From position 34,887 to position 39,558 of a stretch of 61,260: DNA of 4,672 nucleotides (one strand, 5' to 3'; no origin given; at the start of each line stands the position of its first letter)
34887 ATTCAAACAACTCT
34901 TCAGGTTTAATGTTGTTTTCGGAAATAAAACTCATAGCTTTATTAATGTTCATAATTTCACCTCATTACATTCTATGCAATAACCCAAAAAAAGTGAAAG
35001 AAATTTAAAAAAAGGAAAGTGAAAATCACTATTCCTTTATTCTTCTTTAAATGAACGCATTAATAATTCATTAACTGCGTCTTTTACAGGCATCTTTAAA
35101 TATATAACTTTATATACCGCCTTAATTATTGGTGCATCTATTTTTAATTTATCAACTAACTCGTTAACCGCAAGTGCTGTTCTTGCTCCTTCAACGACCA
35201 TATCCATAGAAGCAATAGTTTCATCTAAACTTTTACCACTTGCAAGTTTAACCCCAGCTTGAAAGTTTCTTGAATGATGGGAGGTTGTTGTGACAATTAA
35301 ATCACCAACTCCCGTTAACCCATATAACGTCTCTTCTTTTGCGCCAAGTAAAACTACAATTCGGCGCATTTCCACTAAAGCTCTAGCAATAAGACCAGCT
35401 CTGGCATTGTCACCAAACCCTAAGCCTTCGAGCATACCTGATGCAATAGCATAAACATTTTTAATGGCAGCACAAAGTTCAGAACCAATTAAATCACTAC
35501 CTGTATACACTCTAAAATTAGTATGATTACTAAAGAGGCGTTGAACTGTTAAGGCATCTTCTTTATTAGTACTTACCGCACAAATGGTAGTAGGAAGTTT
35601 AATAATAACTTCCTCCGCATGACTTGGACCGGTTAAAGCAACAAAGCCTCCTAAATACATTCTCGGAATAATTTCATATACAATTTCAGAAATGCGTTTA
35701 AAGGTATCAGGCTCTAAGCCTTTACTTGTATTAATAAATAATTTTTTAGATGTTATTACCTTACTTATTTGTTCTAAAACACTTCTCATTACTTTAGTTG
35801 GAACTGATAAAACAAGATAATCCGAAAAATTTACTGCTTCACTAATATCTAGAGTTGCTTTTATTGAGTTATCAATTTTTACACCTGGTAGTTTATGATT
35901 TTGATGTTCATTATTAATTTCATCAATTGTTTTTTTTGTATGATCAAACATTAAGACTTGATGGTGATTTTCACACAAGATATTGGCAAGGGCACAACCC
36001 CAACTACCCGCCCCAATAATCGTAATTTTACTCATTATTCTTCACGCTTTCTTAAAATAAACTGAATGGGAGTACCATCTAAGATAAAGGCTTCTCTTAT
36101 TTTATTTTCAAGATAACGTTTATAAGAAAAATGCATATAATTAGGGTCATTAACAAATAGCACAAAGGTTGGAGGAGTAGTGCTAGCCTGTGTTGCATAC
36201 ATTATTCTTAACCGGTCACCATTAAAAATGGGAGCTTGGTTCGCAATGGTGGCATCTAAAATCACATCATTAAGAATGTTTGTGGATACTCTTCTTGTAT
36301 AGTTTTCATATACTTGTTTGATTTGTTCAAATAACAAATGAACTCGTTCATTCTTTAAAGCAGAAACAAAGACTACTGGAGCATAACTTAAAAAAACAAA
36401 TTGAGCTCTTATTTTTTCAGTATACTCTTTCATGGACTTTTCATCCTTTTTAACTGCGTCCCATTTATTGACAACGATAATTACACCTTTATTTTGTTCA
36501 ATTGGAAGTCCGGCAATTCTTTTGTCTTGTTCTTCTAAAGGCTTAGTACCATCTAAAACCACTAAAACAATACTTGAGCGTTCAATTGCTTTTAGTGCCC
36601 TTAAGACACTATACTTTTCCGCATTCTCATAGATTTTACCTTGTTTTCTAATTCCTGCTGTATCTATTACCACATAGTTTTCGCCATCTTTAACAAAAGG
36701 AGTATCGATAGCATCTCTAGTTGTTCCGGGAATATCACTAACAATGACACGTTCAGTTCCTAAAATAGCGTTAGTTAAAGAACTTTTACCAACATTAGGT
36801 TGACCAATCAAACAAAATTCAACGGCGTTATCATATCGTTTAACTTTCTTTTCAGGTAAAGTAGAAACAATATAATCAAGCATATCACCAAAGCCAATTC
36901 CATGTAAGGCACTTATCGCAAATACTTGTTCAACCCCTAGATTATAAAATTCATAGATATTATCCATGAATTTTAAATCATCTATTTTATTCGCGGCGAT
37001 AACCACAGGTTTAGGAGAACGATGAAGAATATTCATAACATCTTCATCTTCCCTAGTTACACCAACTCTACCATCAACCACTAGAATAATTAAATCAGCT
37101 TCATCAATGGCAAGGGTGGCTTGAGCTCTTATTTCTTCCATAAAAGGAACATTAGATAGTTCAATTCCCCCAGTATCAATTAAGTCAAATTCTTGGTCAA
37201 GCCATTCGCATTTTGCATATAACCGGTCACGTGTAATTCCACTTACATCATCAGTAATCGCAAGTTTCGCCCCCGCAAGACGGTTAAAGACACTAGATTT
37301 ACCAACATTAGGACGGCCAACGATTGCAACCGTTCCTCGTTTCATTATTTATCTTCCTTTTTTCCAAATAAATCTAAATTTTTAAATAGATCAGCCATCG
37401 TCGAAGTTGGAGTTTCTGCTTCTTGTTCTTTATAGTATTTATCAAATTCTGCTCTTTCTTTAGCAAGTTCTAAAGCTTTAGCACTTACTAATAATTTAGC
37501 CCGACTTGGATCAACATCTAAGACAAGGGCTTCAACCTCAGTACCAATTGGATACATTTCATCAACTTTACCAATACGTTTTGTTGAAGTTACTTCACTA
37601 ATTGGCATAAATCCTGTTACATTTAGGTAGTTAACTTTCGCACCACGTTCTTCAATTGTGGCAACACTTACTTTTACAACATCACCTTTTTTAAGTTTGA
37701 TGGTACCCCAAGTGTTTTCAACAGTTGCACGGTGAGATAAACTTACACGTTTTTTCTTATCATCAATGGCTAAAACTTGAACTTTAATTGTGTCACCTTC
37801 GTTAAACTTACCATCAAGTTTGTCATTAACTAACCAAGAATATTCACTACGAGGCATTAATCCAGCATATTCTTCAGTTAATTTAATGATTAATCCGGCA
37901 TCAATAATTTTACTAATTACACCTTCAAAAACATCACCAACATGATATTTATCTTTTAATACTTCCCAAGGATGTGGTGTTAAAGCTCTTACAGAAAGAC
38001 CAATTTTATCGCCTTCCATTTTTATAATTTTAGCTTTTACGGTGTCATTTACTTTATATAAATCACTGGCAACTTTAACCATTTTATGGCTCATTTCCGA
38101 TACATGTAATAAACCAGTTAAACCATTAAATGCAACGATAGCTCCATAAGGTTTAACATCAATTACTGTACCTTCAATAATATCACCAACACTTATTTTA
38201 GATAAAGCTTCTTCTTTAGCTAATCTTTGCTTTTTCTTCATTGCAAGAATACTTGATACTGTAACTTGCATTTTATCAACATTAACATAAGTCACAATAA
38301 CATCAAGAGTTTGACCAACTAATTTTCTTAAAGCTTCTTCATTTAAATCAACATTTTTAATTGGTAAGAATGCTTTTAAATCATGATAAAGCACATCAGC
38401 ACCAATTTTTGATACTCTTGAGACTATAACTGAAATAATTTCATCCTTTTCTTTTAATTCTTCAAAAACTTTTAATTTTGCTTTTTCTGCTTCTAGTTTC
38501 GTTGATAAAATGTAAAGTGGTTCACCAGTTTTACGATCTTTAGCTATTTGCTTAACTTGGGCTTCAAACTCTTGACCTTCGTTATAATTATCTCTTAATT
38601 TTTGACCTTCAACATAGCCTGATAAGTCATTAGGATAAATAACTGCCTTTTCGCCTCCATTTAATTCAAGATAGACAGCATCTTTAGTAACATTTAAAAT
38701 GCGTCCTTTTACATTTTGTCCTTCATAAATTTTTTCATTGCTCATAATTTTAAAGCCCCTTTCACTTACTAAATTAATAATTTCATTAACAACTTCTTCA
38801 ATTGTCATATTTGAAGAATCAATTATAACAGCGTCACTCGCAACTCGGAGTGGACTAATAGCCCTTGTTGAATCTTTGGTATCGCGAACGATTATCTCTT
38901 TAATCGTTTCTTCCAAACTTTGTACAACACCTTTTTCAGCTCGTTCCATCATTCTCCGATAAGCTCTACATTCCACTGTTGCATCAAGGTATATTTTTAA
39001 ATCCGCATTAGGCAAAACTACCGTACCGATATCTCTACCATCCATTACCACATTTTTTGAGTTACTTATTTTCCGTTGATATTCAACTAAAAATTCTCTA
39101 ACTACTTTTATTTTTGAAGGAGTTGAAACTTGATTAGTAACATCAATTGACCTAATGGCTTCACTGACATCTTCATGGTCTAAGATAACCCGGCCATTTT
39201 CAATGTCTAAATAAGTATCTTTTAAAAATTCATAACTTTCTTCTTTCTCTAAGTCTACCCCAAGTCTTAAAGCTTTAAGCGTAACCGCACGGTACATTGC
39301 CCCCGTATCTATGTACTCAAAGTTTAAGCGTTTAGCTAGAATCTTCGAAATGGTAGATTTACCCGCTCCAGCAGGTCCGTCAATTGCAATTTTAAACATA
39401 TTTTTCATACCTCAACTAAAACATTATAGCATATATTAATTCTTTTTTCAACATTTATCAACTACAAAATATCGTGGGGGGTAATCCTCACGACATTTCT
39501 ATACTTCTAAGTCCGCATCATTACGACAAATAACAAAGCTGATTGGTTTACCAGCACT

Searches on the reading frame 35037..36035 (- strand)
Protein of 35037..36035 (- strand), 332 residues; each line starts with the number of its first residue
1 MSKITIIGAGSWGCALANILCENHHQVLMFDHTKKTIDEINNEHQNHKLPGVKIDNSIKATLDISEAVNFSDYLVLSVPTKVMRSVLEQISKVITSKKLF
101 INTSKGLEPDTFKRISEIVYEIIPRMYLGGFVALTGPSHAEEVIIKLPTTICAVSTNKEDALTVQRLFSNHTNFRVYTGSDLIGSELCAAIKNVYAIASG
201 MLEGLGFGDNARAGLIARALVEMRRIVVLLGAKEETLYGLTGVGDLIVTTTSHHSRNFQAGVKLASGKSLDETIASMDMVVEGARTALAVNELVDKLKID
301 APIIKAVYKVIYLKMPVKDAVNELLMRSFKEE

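Call 62: search_protein_families(library=ncbifam, proteins=[window:35037-36035:-], max_evalue=1e-10)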
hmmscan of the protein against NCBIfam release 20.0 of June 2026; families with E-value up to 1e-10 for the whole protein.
window:35037-36035:- (332 aa): 15 families
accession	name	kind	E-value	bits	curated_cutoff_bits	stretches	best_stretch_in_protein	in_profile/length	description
NF000941.0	PRK00094.1-3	equivalog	2.7e-122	408.2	423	1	1-332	1-332/336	NAD(P)H-dependent glycerol-3-phosphate dehydrogenase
NF000942.0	PRK00094.1-4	subfamily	3.1e-110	368.5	257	1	1-332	2-332/334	NAD(P)H-dependent glycerol-3-phosphate dehydrogenase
NF000940.0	PRK00094.1-2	subfamily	2.1e-93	313.4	202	1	3-332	2-328/330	NAD(P)H-dependent glycerol-3-phosphate dehydrogenase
NF009098.0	PRK12439.1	equivalog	4.3e-82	276.2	436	1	3-326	9-329/341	NAD(P)H-dependent glycerol-3-phosphate dehydrogenase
NF000946.0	PRK00094.2-4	equivalog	2.8e-81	273.1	455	1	3-329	6-329/342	NAD(P)H-dependent glycerol-3-phosphate dehydrogenase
NF000939.0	PRK00094.1-1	equivalog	7.1e-78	262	473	1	3-332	7-335/339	NAD(P)H-dependent glycerol-3-phosphate dehydrogenase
NF011211.0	PRK14618.1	equivalog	1.5e-73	247.9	489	1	3-332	6-328/328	NAD(P)H-dependent glycerol-3-phosphate dehydrogenase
NF011212.0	PRK14619.1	equivalog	3.9e-72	243.1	377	1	61-332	39-307/309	NAD(P)H-dependent glycerol-3-phosphate dehydrogenase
NF000943.0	PRK00094.2-1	equivalog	1.2e-67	228.6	400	1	3-327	2-295/296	NAD(P)H-dependent glycerol-3-phosphate dehydrogenase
NF011213.0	PRK14620.1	equivalog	3e-65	220.5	478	1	3-325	2-325/326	NAD(P)H-dependent glycerol-3-phosphate dehydrogenase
NF000944.0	PRK00094.2-2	equivalog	2.5e-64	217.5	603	1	3-326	22-341/371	NAD(P)H-dependent glycerol-3-phosphate dehydrogenase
TIGR03376.1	glycerol3P_DH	equivalog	6.1e-55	186.7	285.5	1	3-320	1-338/342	glycerol-3-phosphate dehydrogenase (NAD(+))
NF000945.0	PRK00094.2-3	equivalog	1.5e-52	179.5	491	1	3-325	2-347/352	NAD(P)H-dependent glycerol-3-phosphate dehydrogenase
NF000947.0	PRK00094.2-5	equivalog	1.2e-42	146.5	251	1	2-313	5-316/323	NAD(P)H-dependent glycerol-3-phosphate dehydrogenase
TIGR03026.1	NDP-sugDHase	subfamily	4e-12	45.6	189.8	1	2-104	1-120/413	nucleotide sugar dehydrogenase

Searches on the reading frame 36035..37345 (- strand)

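Call 62: search_protein_families(library=ncbifam, proteins=[window:36035-37345:-], max_evalue=1e-10)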
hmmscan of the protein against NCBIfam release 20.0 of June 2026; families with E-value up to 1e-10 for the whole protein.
window:36035-37345:- (436 aa): 20 families
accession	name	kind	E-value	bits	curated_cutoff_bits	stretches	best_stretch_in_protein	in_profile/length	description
TIGR03594.1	GTPase_EngA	equivalog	3.4e-170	566.7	306.7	1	5-431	2-431/432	ribosome biogenesis GTPase Der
NF002828.0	PRK03003.1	equivalog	1.4e-122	409.7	631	1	4-435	41-470/477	ribosome biogenesis GTPase Der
NF007071.0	PRK09518.1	equivalog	1.4e-118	397.4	953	1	4-435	272-701/706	bifunctional cytidylate kinase/GTPase Der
NF000908.1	PRK00089.1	equivalog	4e-58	197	237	2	1-168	1-172/291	GTPase Era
TIGR00450.1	mnmE_trmE_thdF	equivalog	3e-56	191.4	252.6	2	156-357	193-378/446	tRNA uridine-5-carboxymethylaminomethyl(34) synthesis GTPase MnmE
NF003661.0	PRK05291.1-3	equivalog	1.6e-50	172.8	380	2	169-353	211-377/448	tRNA uridine-5-carboxymethylaminomethyl(34) synthesis GTPase MnmE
TIGR00231.1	small_GTP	domain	6e-48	162.7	42.5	2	178-335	7-155/164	GTP-binding protein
TIGR03918.1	GTP_HydF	equivalog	3.5e-45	154.5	325.55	2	175-347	8-168/392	[FeFe] hydrogenase H-cluster maturation GTPase HydF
TIGR00436.1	era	equivalog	6.4e-44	150.3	116.25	2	4-167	1-167/270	GTPase Era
TIGR03596.1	GTPase_YlqF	equivalog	5.7e-34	117.7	208.2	1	69-233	8-174/276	ribosome biogenesis GTPase YlqF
TIGR03598.1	GTPase_YsxC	equivalog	5.2e-30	104.5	124.45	2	165-342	9-185/186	ribosome biogenesis GTP-binding protein YihA/YsxC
TIGR00437.1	feoB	equivalog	1.4e-23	83.5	315.65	1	10-122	1-110/594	ferrous iron transport protein B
TIGR03597.1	GTPase_YqeH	equivalog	2.3e-21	76.3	297.4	1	111-242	91-225/361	ribosome biogenesis GTPase YqeH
TIGR03156.1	GTP_HflX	equivalog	5.9e-21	74.8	216.75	0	5-161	191-349/351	GTPase HflX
NF008955.0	PRK12297.1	equivalog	1.6e-17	63.6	406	0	178-353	163-335/429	GTPase ObgE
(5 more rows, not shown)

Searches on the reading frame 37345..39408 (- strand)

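Call 62: search_protein_families(library=ncbifam, proteins=[window:37345-39408:-], max_evalue=1e-10)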
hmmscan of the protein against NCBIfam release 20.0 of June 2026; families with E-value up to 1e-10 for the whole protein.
window:37345-39408:- (687 aa): 26 families (the best 25 are shown)
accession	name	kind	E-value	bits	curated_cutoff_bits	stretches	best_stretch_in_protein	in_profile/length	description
NF000907.0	PRK00087.1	equivalog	2.6e-74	250.6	624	2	219-511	291-584/671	bifunctional 4-hydroxy-3-methylbut-2-enyl diphosphate reductase/30S ribosomal protein S1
NF004952.0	PRK06299.1-2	equivalog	3e-72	243.7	524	1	220-659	38-476/580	30S ribosomal protein S1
NF005208.0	PRK06676.1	equivalog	1.5e-68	231.6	368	2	222-516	11-304/391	30S ribosomal protein S1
TIGR00017.1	cmk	equivalog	5.4e-68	228.9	135.55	1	5-212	3-215/217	(d)CMP kinase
NF010004.0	PRK13477.1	equivalog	7.1e-67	226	524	1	7-217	288-506/514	bifunctional pantoate--beta-alanine ligase/(d)CMP kinase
TIGR00717.1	rpsA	equivalog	1.6e-66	225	577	2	302-528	82-310/516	30S ribosomal protein S1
NF007071.0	PRK09518.1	equivalog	2e-52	178.7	953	1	2-227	2-238/706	bifunctional cytidylate kinase/GTPase Der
NF008816.0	PRK11860.1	equivalog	5.8e-52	176.7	943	1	6-217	445-657/662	bifunctional 3-phosphoshikimate 1-carboxyvinyltransferase/cytidylate kinase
NF004954.0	PRK06299.1-4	equivalog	2.1e-49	168.1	727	1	303-647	82-437/560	30S ribosomal protein S1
NF004951.0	PRK06299.1-1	equivalog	7.8e-49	166.5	918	2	310-568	94-355/556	30S ribosomal protein S1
NF004955.0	PRK06299.1-5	equivalog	3.4e-48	164.2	878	2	224-569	22-363/566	30S ribosomal protein S1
NF004953.0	PRK06299.1-3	equivalog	1.1e-47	162.6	720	1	225-659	41-470/580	30S ribosomal protein S1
NF004956.0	PRK06299.1-6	equivalog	2.1e-47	162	711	2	222-524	193-491/554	30S ribosomal protein S1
NF010379.0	PRK13806.1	equivalog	9.1e-46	156.5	648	1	221-677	26-482/491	30S ribosomal protein S1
NF005911.0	PRK07899.1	equivalog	1e-41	143.2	691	1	228-564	34-367/486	30S ribosomal protein S1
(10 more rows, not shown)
